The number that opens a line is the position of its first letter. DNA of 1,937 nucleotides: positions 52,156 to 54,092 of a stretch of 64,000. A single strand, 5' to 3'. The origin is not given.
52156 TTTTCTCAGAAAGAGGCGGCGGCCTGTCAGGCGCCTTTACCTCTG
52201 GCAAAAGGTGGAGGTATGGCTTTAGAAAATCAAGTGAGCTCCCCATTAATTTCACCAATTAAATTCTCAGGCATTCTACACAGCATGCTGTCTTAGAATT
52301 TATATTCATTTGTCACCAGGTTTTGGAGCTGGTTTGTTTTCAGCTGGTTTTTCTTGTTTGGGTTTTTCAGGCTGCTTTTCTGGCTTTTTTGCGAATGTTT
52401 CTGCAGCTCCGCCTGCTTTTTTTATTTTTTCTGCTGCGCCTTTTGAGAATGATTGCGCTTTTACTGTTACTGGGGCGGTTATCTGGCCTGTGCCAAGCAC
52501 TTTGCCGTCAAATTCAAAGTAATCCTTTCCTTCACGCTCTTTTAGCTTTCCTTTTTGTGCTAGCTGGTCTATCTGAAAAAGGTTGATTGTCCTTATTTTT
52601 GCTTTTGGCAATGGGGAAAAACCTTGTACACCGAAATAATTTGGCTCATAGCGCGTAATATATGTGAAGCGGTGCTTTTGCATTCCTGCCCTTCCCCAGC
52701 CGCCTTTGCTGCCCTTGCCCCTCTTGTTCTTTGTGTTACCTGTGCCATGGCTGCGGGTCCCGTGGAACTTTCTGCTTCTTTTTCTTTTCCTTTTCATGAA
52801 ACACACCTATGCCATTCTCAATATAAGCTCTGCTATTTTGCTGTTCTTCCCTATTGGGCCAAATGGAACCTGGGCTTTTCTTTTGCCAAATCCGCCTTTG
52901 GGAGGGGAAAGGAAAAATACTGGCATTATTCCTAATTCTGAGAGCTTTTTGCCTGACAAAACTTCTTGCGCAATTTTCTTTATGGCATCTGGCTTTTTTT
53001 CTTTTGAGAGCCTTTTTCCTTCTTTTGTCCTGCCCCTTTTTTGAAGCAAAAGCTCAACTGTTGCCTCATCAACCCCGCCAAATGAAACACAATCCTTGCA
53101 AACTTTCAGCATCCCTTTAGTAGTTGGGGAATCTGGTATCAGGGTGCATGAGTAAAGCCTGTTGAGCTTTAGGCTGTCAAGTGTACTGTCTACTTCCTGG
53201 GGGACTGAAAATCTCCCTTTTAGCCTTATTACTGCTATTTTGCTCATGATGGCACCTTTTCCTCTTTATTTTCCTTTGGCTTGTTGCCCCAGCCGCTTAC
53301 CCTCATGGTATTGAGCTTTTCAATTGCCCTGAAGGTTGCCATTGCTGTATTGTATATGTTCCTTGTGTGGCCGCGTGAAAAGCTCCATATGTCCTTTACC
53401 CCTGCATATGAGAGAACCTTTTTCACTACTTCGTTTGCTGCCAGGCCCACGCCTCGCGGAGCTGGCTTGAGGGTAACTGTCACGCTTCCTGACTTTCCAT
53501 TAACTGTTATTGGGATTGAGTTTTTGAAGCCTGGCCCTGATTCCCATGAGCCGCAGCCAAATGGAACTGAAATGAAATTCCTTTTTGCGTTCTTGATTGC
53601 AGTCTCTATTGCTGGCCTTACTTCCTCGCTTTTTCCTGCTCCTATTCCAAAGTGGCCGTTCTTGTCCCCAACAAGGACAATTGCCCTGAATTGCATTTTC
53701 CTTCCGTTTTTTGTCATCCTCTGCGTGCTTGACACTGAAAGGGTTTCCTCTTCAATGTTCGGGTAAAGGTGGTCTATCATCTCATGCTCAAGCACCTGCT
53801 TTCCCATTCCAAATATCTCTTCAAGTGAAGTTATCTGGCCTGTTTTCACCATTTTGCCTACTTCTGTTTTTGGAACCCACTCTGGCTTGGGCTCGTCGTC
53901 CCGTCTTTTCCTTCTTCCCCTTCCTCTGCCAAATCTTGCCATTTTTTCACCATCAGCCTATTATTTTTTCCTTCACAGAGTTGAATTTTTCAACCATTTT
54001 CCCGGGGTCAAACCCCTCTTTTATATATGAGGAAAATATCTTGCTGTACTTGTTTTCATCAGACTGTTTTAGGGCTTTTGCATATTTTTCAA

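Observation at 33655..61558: Many ribosomal proteins, and Cmk, carry Lys/Pro/Glu-rich low-complexity extensions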

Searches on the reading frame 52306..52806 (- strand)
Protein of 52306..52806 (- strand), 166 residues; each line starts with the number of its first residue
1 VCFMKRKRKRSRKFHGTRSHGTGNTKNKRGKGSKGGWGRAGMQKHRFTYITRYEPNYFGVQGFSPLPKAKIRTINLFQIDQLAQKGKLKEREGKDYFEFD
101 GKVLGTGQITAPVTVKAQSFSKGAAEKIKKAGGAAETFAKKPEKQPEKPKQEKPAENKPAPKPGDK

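Call 6: search_protein_families(library=pfam, proteins=[window:52306-52806:-], max_evalue=0.001)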
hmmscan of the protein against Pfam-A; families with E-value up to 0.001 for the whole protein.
window:52306-52806:- (166 aa): 1 family
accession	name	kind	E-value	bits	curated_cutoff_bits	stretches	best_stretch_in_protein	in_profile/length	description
PF00828.25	Ribosomal_L27A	-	3.6e-13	50.2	21.5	1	73-136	1-72/72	Ribosomal proteins 50S-L15, 50S-L18e, 60S-L27A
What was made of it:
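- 52309..52392 (-): uL15 C-terminal tail, 28 residues, net charge +4. Carries a one-mismatch copy of the shared module and shares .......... with eL32. The Pfam domain ends at residue 136 (call 6).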

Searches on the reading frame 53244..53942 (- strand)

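Call 7: search_protein_families(library=pfam, proteins=[window:53244-53942:-], max_evalue=0.001)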
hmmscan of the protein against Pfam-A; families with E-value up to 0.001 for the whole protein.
window:53244-53942:- (232 aa): 2 families
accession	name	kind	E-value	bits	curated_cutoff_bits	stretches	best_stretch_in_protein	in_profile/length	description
PF00333.26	Ribosomal_S5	-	9.4e-25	86.9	27.1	1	64-127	2-65/65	Ribosomal protein S5, N-terminal domain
PF03719.21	Ribosomal_S5_C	-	1.1e-22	79.7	21.5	1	149-214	1-65/71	Ribosomal protein S5, C-terminal domain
